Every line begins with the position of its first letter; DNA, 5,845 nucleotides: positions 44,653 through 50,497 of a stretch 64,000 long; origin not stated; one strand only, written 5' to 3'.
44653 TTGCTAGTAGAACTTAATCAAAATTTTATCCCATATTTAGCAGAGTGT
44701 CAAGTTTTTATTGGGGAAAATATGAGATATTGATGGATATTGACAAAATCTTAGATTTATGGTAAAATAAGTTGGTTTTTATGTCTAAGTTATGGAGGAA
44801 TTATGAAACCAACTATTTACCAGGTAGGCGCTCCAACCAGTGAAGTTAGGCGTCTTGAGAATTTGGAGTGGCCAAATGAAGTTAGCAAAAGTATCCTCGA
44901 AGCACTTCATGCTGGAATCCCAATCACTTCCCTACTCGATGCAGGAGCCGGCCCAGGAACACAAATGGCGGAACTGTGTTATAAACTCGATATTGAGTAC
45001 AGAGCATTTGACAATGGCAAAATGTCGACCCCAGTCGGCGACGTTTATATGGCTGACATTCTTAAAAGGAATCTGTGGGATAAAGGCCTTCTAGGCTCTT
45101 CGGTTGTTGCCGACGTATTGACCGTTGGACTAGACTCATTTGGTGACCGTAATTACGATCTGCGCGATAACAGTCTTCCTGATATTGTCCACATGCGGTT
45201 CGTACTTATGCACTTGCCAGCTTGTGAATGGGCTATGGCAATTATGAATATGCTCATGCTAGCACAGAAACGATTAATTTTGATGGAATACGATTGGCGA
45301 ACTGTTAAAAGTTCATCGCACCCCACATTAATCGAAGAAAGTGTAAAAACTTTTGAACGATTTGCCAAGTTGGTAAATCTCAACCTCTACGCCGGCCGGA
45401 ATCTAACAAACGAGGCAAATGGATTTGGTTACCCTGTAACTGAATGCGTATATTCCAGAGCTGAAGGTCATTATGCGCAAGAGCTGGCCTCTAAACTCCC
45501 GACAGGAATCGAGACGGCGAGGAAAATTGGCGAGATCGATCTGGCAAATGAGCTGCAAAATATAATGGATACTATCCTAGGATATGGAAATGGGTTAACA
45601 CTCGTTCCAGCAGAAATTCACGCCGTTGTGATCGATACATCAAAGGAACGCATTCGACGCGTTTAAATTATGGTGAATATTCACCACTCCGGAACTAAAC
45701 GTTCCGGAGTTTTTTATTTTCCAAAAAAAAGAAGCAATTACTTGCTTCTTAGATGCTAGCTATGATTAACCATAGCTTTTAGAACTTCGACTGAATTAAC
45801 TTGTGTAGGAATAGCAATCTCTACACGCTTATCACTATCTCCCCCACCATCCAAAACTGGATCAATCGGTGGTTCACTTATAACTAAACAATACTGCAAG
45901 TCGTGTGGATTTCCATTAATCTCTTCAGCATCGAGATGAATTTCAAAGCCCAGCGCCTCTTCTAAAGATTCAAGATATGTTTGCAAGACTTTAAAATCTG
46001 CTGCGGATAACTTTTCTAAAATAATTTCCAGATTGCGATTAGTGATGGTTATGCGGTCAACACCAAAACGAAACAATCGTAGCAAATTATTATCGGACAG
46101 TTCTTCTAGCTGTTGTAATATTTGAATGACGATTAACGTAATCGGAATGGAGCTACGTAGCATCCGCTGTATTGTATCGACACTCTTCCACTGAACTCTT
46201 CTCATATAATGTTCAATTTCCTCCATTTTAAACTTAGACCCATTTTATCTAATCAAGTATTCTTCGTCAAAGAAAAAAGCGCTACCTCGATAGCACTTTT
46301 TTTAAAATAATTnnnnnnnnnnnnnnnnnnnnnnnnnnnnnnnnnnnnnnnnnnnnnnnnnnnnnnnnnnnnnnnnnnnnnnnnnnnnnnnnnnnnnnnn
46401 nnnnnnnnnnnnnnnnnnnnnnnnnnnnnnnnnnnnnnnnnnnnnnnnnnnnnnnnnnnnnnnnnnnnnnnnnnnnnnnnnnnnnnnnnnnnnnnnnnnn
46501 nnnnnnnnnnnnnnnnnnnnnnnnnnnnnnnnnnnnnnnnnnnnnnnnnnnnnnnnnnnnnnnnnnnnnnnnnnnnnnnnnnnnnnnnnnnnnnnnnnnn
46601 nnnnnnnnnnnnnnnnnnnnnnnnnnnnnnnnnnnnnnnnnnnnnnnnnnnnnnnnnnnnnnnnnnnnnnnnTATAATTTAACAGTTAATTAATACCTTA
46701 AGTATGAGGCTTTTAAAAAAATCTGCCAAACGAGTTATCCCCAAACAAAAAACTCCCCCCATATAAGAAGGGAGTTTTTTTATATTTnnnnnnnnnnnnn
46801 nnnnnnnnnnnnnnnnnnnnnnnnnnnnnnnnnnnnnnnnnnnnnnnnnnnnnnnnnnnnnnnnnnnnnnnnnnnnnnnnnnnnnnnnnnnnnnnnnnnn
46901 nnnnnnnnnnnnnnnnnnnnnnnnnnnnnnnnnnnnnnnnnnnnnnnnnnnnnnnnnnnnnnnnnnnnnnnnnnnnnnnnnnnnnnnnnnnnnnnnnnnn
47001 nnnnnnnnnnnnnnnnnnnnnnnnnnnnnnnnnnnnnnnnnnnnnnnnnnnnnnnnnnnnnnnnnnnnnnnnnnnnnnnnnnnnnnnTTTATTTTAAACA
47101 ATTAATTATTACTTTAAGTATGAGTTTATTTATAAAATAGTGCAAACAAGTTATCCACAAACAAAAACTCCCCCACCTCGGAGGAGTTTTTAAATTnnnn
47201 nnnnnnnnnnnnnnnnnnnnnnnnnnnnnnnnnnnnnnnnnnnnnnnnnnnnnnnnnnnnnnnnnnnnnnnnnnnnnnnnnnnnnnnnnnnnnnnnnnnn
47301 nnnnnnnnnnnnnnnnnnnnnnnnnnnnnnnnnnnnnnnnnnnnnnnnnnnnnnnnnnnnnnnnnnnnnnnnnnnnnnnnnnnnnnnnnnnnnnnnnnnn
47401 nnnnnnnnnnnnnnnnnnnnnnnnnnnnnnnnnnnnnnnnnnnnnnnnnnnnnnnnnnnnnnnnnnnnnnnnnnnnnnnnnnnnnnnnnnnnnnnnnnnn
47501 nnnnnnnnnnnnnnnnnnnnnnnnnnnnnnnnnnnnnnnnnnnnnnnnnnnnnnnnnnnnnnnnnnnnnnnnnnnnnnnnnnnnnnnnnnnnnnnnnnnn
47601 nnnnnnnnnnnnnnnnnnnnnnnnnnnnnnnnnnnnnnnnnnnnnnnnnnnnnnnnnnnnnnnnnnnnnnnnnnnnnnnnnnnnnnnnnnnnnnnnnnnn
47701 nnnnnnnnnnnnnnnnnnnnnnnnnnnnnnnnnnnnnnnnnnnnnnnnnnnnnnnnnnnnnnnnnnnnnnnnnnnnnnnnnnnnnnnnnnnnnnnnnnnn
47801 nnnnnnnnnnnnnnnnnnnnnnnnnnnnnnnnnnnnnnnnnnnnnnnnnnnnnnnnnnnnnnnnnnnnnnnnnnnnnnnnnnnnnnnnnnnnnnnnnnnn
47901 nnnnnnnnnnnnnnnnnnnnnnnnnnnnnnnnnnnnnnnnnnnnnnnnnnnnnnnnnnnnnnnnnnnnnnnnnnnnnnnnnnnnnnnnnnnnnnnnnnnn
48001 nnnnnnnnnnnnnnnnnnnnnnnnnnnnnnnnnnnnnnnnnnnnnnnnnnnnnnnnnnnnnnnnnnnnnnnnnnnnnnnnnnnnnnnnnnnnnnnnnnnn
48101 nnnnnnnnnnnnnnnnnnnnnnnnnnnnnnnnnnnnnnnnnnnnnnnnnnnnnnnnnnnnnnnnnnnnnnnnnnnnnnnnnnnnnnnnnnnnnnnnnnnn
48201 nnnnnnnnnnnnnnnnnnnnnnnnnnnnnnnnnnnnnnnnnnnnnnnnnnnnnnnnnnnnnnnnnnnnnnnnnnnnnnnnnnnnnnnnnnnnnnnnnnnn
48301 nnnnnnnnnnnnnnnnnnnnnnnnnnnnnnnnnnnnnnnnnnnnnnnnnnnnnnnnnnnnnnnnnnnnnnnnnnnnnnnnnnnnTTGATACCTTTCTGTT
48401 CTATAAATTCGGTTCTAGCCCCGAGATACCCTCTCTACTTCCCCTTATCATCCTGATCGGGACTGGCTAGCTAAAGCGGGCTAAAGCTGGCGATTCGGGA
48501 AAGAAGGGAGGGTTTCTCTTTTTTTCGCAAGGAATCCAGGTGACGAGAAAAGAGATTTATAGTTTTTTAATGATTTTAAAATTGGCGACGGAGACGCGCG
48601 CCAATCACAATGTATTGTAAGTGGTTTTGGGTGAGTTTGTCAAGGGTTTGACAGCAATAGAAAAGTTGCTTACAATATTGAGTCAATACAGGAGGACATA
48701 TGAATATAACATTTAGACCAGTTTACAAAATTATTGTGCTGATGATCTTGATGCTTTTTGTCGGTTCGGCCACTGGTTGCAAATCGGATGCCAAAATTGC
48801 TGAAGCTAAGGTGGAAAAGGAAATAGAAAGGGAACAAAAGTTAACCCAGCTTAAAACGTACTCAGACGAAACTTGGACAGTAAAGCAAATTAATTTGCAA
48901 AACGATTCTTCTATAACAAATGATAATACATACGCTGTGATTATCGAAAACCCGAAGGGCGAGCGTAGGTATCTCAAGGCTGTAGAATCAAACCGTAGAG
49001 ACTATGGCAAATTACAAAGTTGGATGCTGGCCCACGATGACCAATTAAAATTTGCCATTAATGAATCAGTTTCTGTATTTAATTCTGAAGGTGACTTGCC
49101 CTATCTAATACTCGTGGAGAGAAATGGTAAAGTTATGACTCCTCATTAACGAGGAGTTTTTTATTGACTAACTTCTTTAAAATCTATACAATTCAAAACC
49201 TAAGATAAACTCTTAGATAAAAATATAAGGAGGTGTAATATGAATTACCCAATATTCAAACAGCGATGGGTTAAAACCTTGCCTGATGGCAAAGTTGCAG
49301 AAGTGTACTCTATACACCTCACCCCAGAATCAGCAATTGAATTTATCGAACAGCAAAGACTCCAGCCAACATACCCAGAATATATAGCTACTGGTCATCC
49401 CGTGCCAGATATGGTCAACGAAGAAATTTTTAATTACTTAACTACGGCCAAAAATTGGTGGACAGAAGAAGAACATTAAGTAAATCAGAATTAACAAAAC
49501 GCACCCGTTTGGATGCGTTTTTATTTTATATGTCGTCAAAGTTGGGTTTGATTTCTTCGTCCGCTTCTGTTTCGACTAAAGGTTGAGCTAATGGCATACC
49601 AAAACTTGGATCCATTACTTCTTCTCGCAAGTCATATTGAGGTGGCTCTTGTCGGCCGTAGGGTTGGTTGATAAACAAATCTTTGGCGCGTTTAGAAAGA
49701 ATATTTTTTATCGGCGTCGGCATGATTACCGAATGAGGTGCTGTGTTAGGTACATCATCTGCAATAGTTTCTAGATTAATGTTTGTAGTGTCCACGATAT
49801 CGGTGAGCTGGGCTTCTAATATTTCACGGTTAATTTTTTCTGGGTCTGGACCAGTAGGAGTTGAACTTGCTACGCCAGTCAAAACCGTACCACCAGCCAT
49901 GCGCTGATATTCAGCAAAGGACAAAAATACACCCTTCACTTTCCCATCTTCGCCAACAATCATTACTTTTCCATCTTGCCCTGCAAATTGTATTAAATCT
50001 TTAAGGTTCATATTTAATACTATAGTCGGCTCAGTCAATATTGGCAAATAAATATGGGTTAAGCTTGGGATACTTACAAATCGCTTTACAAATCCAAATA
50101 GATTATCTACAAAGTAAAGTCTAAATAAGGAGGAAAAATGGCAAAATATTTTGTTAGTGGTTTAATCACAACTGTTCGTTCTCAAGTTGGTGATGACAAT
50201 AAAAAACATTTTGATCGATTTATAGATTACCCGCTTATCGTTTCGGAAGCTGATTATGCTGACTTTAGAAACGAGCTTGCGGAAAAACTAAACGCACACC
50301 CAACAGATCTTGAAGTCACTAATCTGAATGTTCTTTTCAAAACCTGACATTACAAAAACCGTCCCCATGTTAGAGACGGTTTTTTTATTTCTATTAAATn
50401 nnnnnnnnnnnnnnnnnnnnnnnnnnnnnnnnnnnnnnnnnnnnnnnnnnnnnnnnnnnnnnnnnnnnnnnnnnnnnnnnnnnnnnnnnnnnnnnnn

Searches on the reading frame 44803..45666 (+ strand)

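Call 47: search_protein_families(library=phrogs, proteins=[window:44803-45666:+], max_evalue=0.01)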
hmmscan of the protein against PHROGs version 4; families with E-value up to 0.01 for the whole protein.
window:44803-45666:+ (287 aa): 0 families

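Call 48: search_protein_families(library=padloc, proteins=[window:44803-45666:+], max_evalue=0.01)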
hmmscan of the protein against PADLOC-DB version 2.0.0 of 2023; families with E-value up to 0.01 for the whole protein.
window:44803-45666:+ (287 aa): 0 families

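Call 56: search_protein_families(library=pfam, proteins=[window:44803-45666:+], max_evalue=0.01)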
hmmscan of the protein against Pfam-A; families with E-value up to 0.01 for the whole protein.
window:44803-45666:+ (287 aa): 1 family
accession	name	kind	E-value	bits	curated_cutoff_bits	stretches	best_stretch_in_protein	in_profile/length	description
PF13489.12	Methyltransf_23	-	0.0026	18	27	1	33-212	15-161/164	Methyltransferase domain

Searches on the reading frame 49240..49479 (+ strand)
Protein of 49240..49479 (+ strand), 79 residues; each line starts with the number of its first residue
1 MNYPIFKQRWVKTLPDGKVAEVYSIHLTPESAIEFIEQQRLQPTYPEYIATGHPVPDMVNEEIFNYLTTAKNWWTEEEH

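Call 47: search_protein_families(library=phrogs, proteins=[window:49240-49479:+], max_evalue=0.01)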
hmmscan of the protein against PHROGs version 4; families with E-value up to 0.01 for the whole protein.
window:49240-49479:+ (79 aa): 0 families

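Call 48: search_protein_families(library=padloc, proteins=[window:49240-49479:+], max_evalue=0.01)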
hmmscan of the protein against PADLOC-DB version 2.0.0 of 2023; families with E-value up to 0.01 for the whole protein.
window:49240-49479:+ (79 aa): 0 families

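Call 56: search_protein_families(library=pfam, proteins=[window:49240-49479:+], max_evalue=0.01)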
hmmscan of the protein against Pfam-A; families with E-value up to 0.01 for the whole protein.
window:49240-49479:+ (79 aa): 0 families

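Call 60: find_related_loci(query=window:49240-49476:+, collection=viral_contigs, flank=3000)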
Query window:49240-49476:+ (79 aa) in viral_contigs; peptide patterns used: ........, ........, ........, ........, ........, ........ (x = any residue, [..] = any of these).
2 stretches matched a pattern, but none encodes a relative of the query by tblastn (E <= 1e-3).

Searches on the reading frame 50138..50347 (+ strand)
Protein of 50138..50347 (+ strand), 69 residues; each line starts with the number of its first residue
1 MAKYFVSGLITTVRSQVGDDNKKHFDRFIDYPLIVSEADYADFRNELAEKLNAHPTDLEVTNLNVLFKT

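Call 4: search_protein_families(library=pfam, proteins=[window:50138-50347:+], max_evalue=0.1)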
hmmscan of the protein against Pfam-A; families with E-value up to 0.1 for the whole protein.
window:50138-50347:+ (69 aa): 0 families

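Call 47: search_protein_families(library=phrogs, proteins=[window:50138-50347:+], max_evalue=0.01)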
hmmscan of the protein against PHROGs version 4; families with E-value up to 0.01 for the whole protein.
window:50138-50347:+ (69 aa): 0 families

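Call 48: search_protein_families(library=padloc, proteins=[window:50138-50347:+], max_evalue=0.01)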
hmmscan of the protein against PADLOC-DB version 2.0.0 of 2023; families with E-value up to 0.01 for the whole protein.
window:50138-50347:+ (69 aa): 0 families

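Call 59: find_related_loci(query=window:50138-50344:+, collection=viral_contigs, flank=3000)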
Query window:50138-50344:+ (69 aa) in viral_contigs; peptide patterns used: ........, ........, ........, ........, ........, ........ (x = any residue, [..] = any of these).
22 stretches matched a pattern, but none encodes a relative of the query by tblastn (E <= 1e-3).
